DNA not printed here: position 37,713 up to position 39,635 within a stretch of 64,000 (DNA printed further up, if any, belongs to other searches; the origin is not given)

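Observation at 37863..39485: Undecaprenyl-diphosphatase (UppP/BacA) fused in-frame to an M23/LytM peptidoglycan endopeptidase domain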

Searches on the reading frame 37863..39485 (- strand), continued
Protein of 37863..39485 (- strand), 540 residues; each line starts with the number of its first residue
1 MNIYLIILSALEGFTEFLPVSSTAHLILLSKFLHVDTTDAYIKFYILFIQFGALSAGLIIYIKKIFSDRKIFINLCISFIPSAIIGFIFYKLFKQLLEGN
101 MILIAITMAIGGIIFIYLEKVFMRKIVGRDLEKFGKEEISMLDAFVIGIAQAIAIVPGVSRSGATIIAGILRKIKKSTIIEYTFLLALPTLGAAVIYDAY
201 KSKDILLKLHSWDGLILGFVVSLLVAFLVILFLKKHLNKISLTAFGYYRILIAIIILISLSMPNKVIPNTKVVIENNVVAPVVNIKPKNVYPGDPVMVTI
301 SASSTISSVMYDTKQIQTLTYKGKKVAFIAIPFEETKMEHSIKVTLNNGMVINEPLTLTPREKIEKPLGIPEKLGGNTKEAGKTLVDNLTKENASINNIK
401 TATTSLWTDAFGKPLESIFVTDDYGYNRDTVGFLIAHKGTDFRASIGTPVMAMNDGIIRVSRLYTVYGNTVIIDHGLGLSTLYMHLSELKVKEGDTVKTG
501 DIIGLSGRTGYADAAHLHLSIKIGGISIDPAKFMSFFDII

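Call 34: find_homologous_proteins(query=P0305, max_evalue=1e-10)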
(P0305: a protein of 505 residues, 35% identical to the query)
Query P0305 (505 aa): 425 proteins with E <= 1e-10 among 8000 candidates; the best 120 are listed.
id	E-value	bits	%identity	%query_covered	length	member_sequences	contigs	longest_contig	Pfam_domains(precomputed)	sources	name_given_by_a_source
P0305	0.0e+0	1099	100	100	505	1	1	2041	PF01551.30,PF09335.17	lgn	-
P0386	2.0e-285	965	84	100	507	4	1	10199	PF01551.30,PF09335.17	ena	-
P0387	1.3e-236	804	70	100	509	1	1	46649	PF01551.30,PF09335.17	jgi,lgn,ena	-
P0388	2.5e-121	424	64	60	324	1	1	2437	PF01551.30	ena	-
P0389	3.6e-110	387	64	54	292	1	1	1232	PF01551.30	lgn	-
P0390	9.8e-110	386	66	53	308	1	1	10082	PF01551.30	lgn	-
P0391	7.5e-108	379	61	57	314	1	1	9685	PF01551.30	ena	-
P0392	1.9e-107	378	63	55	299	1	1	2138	PF01551.30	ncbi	-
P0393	8.9e-104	366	60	55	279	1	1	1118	PF01551.30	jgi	jgi:murein DD-endopeptidase MepM/ murein hydrolase activator NlpD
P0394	2.6e-101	358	57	55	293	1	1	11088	PF01551.30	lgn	-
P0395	6.4e-100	353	61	54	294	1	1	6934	PF01551.30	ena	-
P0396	5.0e-99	350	59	55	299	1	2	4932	PF01551.30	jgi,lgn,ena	-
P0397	4.8e-98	347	59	53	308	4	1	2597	PF01551.30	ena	-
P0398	4.5e-96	340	55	54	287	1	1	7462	PF01551.30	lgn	-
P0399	2.1e-93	332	54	55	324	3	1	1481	PF01551.30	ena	-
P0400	4.2e-88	314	51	54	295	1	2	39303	PF01551.30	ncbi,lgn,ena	ncbi:MAG TPA: M23 family metallopeptidase [Candidatus Paceibacterota bacterium]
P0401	2.2e-87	312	54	56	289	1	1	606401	PF01551.30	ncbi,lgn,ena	-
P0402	1.0e-86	310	54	53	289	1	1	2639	PF01551.30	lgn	-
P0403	1.8e-86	309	54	53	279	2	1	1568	PF01551.30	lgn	-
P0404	6.6e-86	307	54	53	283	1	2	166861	PF01551.30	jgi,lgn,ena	-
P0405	2.3e-85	305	55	55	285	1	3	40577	PF01551.30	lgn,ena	-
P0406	3.4e-85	305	52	57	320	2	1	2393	PF01551.30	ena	-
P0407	9.8e-84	300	48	56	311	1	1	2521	PF01551.30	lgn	-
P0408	1.9e-82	296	55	53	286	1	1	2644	PF01551.30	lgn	-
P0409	2.0e-80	289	51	53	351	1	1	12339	PF01551.30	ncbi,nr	ncbi:MAG: M23 family metallopeptidase [Patescibacteria group bacterium]|nr:M23 family metallopeptida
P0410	5.4e-79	284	51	55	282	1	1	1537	PF01551.30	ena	-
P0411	6.0e-79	284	51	53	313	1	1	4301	PF01551.30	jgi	jgi:murein DD-endopeptidase MepM/ murein hydrolase activator NlpD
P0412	7.3e-79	284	51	53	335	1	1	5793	PF01551.30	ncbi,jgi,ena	-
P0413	6.2e-78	281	51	54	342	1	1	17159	PF01551.30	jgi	jgi:hypothetical protein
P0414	1.2e-76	276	49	51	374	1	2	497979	PF01551.30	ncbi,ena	-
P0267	1.8e-76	276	45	62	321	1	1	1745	PF01551.30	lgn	-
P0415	8.3e-76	274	49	53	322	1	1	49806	PF01551.30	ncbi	-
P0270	1.5e-75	273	49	54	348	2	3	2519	PF01551.30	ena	-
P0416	2.6e-75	272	51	53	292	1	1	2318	PF01551.30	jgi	jgi:murein DD-endopeptidase MepM/ murein hydrolase activator NlpD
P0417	4.4e-75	271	49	53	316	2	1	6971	PF01551.30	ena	-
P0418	5.4e-74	268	46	59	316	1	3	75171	PF01551.30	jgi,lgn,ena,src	jgi:murein DD-endopeptidase MepM/ murein hydrolase activator NlpD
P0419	1.6e-73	266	49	53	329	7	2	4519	PF01551.30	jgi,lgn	jgi:murein DD-endopeptidase MepM/ murein hydrolase activator NlpD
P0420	2.6e-73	265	50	56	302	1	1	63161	PF01551.30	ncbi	-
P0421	1.4e-72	263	44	62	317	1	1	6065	PF01551.30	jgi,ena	-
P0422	5.0e-71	258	48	53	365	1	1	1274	PF01551.30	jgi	jgi:murein DD-endopeptidase MepM/ murein hydrolase activator NlpD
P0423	2.7e-70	255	48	56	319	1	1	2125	PF01551.30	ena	-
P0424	3.4e-70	255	46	54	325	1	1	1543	PF01551.30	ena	-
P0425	1.3e-69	253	49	53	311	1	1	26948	PF01551.30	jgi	jgi:murein DD-endopeptidase MepM/ murein hydrolase activator NlpD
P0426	1.7e-69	253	49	54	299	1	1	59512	PF01551.30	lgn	-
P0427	2.1e-69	253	48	53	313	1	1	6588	PF01551.30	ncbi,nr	ncbi:MAG: M23 family metallopeptidase [Patescibacteria group bacterium]|nr:M23 family metallopeptida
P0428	5.4e-69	251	47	52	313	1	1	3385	PF01551.30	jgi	jgi:murein DD-endopeptidase MepM/ murein hydrolase activator NlpD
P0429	1.5e-68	250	46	54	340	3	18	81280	PF01551.30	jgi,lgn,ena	-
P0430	6.4e-67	244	49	52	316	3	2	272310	PF01551.30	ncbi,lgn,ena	-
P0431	6.1e-66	241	46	53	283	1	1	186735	PF01551.30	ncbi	-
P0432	6.5e-66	241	46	52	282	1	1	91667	PF01551.30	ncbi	-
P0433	3.8e-65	239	46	54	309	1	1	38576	PF01551.30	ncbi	-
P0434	7.1e-65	238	47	51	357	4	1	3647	PF01551.30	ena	-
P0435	9.7e-65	237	45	55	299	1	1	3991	PF01551.30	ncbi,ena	-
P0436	1.5e-64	237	45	54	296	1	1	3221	PF01551.30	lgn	-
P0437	2.7e-64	236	44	53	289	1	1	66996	PF01551.30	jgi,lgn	-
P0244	8.0e-64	234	43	55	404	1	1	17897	PF01551.30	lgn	-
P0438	1.8e-63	233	44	54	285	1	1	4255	PF01551.30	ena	-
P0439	3.1e-63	232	45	55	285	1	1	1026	PF01551.30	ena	-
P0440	5.3e-63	231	43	56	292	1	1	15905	PF01551.30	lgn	-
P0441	5.7e-63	231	47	52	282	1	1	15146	PF01551.30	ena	-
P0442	6.8e-63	231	44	53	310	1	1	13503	PF01551.30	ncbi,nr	ncbi:MAG: M23 family metallopeptidase [Candidatus Zambryskibacteria bacterium]|nr:M23 family metallo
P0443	1.4e-62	230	46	54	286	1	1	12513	PF01551.30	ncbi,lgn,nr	ncbi:MAG: M23 family metallopeptidase [bacterium]|nr:M23 family metallopeptidase [bacterium]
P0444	2.3e-62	229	45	54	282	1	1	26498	PF01551.30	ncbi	-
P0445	5.0e-62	228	39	65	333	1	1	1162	PF01551.30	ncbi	-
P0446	7.9e-62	228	43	60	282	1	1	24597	PF01551.30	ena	-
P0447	1.1e-61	227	43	53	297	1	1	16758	PF01551.30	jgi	jgi:murein DD-endopeptidase MepM/ murein hydrolase activator NlpD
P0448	1.5e-61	227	42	56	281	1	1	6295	PF01551.30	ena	-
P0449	1.9e-61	226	46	53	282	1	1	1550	PF01551.30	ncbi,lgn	-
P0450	2.1e-61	226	42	55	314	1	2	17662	PF01551.30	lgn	-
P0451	2.7e-61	226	44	54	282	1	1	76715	PF01551.30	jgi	jgi:hypothetical protein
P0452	3.2e-61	226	45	53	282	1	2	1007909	PF01551.30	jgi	jgi:murein DD-endopeptidase MepM/ murein hydrolase activator NlpD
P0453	9.0e-61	224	45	52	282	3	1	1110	PF01551.30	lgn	-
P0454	1.0e-60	224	44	53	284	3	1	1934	PF01551.30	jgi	-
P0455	1.1e-60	224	43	54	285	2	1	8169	PF01551.30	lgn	-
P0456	1.2e-60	224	41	53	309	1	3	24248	PF01551.30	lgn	-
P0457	1.4e-60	223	45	55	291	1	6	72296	PF01551.30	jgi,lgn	jgi:hypothetical protein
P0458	1.9e-60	223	43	53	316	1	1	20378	PF01551.30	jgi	jgi:murein DD-endopeptidase MepM/ murein hydrolase activator NlpD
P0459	2.9e-60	222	46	51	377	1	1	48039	PF01551.30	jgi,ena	-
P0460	3.3e-60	222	44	54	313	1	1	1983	PF01551.30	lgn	-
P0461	5.8e-60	221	44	53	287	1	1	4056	PF01551.30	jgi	jgi:murein DD-endopeptidase MepM/ murein hydrolase activator NlpD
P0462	7.0e-60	221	41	55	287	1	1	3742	PF01551.30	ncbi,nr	ncbi:M23 family metallopeptidase [Candidatus Parcubacteria bacterium]|nr:M23 family metallopeptidase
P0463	7.3e-60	221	43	53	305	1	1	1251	PF01551.30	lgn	-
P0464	8.9e-60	221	45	52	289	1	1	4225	PF01551.30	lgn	-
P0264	9.0e-60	221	41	52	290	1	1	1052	PF01551.30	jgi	jgi:murein DD-endopeptidase MepM/ murein hydrolase activator NlpD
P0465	9.2e-60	221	39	62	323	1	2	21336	PF01551.30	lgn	-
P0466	1.9e-59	220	42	54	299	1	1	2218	PF01551.30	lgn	-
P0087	2.7e-59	219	39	63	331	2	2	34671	PF01551.30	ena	-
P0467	2.8e-59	219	44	55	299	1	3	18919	PF01551.30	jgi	jgi:murein DD-endopeptidase MepM/ murein hydrolase activator NlpD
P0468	6.6e-59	218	45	51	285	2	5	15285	PF01551.30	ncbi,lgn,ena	-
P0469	7.2e-59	218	41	57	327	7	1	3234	PF01551.30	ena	-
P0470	1.5e-58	217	43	51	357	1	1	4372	PF01551.30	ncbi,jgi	jgi:murein DD-endopeptidase MepM/ murein hydrolase activator NlpD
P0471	1.6e-58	217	42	53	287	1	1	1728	PF01551.30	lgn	-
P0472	2.0e-58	216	40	59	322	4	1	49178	PF01551.30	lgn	-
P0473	2.1e-58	216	43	53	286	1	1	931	PF01551.30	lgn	-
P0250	3.8e-58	215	41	51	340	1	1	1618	PF01551.30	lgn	-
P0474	3.9e-58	215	44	52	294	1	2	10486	PF01551.30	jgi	jgi:murein DD-endopeptidase MepM/ murein hydrolase activator NlpD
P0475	4.1e-58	215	42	54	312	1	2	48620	PF01551.30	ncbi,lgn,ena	-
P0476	5.9e-58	215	44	55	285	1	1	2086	PF01551.30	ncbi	-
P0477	8.9e-58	214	42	53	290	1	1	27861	PF01551.30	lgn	-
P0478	1.4e-57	214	42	53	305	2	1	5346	PF01551.30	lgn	-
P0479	1.5e-57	213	42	52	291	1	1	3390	PF01551.30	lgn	-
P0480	1.8e-57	213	42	59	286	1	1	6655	PF01551.30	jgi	jgi:murein DD-endopeptidase MepM/ murein hydrolase activator NlpD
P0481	2.0e-57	213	43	55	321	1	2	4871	PF01551.30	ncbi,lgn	-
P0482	2.5e-57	213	39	65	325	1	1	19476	PF01551.30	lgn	-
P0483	3.3e-57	212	38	66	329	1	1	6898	PF01551.30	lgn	-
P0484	5.7e-57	212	43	54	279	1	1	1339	PF01551.30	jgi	-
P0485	7.7e-57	211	40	52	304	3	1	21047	PF01551.30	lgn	-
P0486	8.4e-57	211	44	53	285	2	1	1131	PF01551.30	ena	-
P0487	1.0e-56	211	41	53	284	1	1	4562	PF01551.30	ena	-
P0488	1.3e-56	210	42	54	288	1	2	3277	PF01551.30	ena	-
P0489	1.5e-56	210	44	53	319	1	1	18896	PF01551.30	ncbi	-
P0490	1.7e-56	210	43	54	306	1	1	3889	PF01551.30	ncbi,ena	-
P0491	1.8e-56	210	40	54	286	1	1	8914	PF01551.30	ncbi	-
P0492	2.0e-56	210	41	52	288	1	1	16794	PF01551.30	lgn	-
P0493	2.1e-56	210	43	51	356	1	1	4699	PF01551.30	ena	-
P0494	3.2e-56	209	43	53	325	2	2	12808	PF01551.30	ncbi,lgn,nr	ncbi:MAG: M23 family metallopeptidase [Candidatus Taylorbacteria bacterium]|nr:M23 family metallopep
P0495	3.4e-56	209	42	53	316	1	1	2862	PF01551.30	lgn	-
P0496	4.7e-56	209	39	60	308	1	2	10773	PF01551.30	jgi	jgi:murein DD-endopeptidase MepM/ murein hydrolase activator NlpD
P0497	5.0e-56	208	42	53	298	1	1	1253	PF01551.30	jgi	jgi:murein DD-endopeptidase MepM/ murein hydrolase activator NlpD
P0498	5.7e-56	208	43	53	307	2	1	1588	PF01551.30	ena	-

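Call 38: find_encoding_contigs(protein=P0387, flank=7000, max_places=2)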
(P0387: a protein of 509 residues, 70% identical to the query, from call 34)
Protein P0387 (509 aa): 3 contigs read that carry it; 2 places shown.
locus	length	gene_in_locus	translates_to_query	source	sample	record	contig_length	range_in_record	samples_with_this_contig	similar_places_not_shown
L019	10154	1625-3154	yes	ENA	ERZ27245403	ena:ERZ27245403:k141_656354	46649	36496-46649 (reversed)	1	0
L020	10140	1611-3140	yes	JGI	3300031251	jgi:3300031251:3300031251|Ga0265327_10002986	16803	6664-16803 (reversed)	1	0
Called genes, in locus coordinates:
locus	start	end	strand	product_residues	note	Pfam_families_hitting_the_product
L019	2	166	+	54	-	?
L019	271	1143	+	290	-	-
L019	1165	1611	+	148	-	-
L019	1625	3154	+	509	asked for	PF09335:VTT_dom, PF01551:Peptidase_M23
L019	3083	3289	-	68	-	-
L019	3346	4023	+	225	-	PF14360:PAP2_C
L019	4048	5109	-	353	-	PF00768:Peptidase_S11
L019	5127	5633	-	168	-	PF07963:N_methyl (weak)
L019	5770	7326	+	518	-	PF01676:Metalloenzyme, PF06415:iPGM_N, PF01663:Phosphodiest (weak)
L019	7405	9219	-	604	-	PF00664:ABC_membrane (faint), PF02463:SMC_N (weak), PF00005:ABC_tran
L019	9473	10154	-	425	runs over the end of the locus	PF09335:VTT_dom, PF01569:PAP2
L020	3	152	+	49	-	?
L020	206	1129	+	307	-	-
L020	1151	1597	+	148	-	-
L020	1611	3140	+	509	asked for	PF09335:VTT_dom, PF01551:Peptidase_M23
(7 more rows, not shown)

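Call 46: list_cluster_members(proteins=[P0001, P0002, P0004, P0010, P0012, P0387])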
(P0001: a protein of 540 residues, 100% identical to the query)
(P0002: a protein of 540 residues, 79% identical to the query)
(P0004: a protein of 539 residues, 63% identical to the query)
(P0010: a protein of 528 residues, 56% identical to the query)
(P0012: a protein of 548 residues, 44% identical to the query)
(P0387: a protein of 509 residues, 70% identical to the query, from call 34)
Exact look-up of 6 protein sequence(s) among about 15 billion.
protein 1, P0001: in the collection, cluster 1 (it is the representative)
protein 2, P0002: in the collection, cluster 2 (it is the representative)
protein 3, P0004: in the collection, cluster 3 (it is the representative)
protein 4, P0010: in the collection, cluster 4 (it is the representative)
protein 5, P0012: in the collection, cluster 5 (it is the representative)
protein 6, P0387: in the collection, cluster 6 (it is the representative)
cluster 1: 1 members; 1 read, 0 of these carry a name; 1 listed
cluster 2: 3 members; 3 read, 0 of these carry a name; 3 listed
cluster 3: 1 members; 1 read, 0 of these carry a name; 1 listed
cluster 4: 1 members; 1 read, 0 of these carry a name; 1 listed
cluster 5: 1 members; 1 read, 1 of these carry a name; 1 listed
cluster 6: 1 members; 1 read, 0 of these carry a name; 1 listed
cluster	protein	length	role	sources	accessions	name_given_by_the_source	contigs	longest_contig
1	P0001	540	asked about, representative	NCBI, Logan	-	-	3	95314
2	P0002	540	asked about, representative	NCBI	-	-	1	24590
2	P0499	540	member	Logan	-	-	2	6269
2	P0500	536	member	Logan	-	-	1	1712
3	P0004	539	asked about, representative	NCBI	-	-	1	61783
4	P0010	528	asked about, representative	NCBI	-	-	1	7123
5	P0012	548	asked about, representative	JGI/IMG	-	undecaprenyl-diphosphatase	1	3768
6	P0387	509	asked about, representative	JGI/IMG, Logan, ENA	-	-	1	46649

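Call 53: predict_structure(alignment_id=A2)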
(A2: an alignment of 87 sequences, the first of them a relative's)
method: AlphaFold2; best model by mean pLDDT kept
length: 540 residues; sequences in the alignment: 87
mean_pLDDT: 94.4   pTM: 0.64
mean pLDDT of the five models: 94.4, 94.0, 93.8, 93.5, 93.4
residues with pLDDT >= 90: 485; 70-90: 39; 50-70: 7; < 50: 9
segments of 3 or more residues with pLDDT < 50: 268-276
pLDDT, mean of each block of 10 residues (from residue 1): 93 96 93 90 94 98 98 98 94 81 95 98 96 97 98 90 97 97 97 93 87 95 98 96 97 95 60 56 97 98 96 98 97 98 97 98 93 92 96 97 97 98 95 96 98 98 98 98 98 98 97 96 98 97
secondary structure, 60 per line:
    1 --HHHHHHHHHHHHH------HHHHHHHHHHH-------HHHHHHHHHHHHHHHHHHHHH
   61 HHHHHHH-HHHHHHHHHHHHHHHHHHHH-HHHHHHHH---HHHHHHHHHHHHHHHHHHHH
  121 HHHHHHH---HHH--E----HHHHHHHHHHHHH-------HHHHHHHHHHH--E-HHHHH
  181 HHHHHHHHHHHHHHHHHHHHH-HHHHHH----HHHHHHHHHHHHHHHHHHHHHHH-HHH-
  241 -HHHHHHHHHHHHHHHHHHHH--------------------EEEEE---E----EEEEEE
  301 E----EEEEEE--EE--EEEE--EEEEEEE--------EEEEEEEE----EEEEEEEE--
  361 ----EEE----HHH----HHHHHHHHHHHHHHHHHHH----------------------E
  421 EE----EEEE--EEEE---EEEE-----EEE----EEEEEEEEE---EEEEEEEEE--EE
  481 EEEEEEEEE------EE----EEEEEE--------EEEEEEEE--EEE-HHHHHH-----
elements in order: H3-15 H22-32 H40-67 H69-88 H90-97 H101-127 H141-153 H161-171 H176-201 H203-208 H213-235 H242-261 E282-286 E295-301 E306-311 E318-321 E324-330 E339-346 E351-358 E365-367 H379-397 E420-422 E427-430 E433-436 E440-443 E449-451 E456-464 E468-476 E479-489 E502-507 E516-523 E526-528 H530-535

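Call 58: fold_search(model_id=the predicted structure, library=pdb)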
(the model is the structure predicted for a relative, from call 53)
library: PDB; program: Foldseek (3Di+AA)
matches with E <= 10: 1589; with E <= 0.001: 66
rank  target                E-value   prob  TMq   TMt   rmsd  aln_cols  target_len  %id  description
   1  6jmy                  1.6e-19  1.00  0.40  0.79   3.8       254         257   29  Structure of wild type closed form of peptidoglycan peptidase (released 2020-01-15)
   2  6jn7_A                2.4e-19  1.00  0.40  0.78   3.7       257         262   28  Structure of H216A mutant closed form peptidoglycan peptidase (released 2020-01-15)
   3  6jmz                  2.9e-19  1.00  0.38  0.75   5.2       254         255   28  Structure of H247A mutant open form peptidoglycan peptidase (released 2020-01-15)
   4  6jmx                  8.6e-19  1.00  0.38  0.76   4.4       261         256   27  Structure of open form of peptidoglycan peptidase (released 2020-01-15)
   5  6jn1_A                1.6e-18  1.00  0.39  0.78   4.8       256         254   28  Structure of H247A mutant peptidoglycan peptidase complex with penta peptide (released 2020-01-15)
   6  2hsi_B                7.7e-15  1.00  0.34  0.74   4.5       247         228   23  Crystal structure of putative peptidase M23 from pseudomonas aeruginosa, New York Structural Genomics Consortium (released 2006-08-08)
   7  2hsi_A                8.0e-15  1.00  0.34  0.74   5.4       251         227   22  Crystal structure of putative peptidase M23 from pseudomonas aeruginosa, New York Structural Genomics Consortium (released 2006-08-08)
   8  5oon                  4.2e-14  1.00  0.42  0.82   2.8       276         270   28  Structure of Undecaprenyl-Pyrophosphate Phosphatase, BacA (released 2018-03-21)
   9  6fmt                  1.3e-13  1.00  0.41  0.84   3.0       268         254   29  IMISX-EP of Hg-BacA Soaking SAD (released 2018-09-05)
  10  6ue4_A                9.1e-11  1.00  0.22  0.33  20.1       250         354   23  ShyA Endopeptidase from Vibrio cholerae (Closed form) (released 2020-05-27)
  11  6ue4_B                1.9e-10  1.00  0.21  0.32  20.7       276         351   22  ShyA Endopeptidase from Vibrio cholerae (Closed form) (released 2020-05-27)
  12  2gu1                  2.7e-10  1.00  0.22  0.36  21.1       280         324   18  Crystal structure of a zinc containing peptidase from vibrio cholerae (released 2006-07-04)
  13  6u2a                  3.6e-10  1.00  0.21  0.32  22.7       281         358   21  ShyA endopeptidase from Vibrio cholera (open form) (released 2020-05-27)
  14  3slu_B                9.1e-10  1.00  0.22  0.33  12.9       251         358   20  Crystal structure of NMB0315 (released 2012-02-01)
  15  8tzl_E                1.4e-09  1.00  0.26  0.39   3.9       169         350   29  Cryo-EM structure of Vibrio cholerae FtsE/FtsX/EnvC complex, full-length (released 2023-12-20)
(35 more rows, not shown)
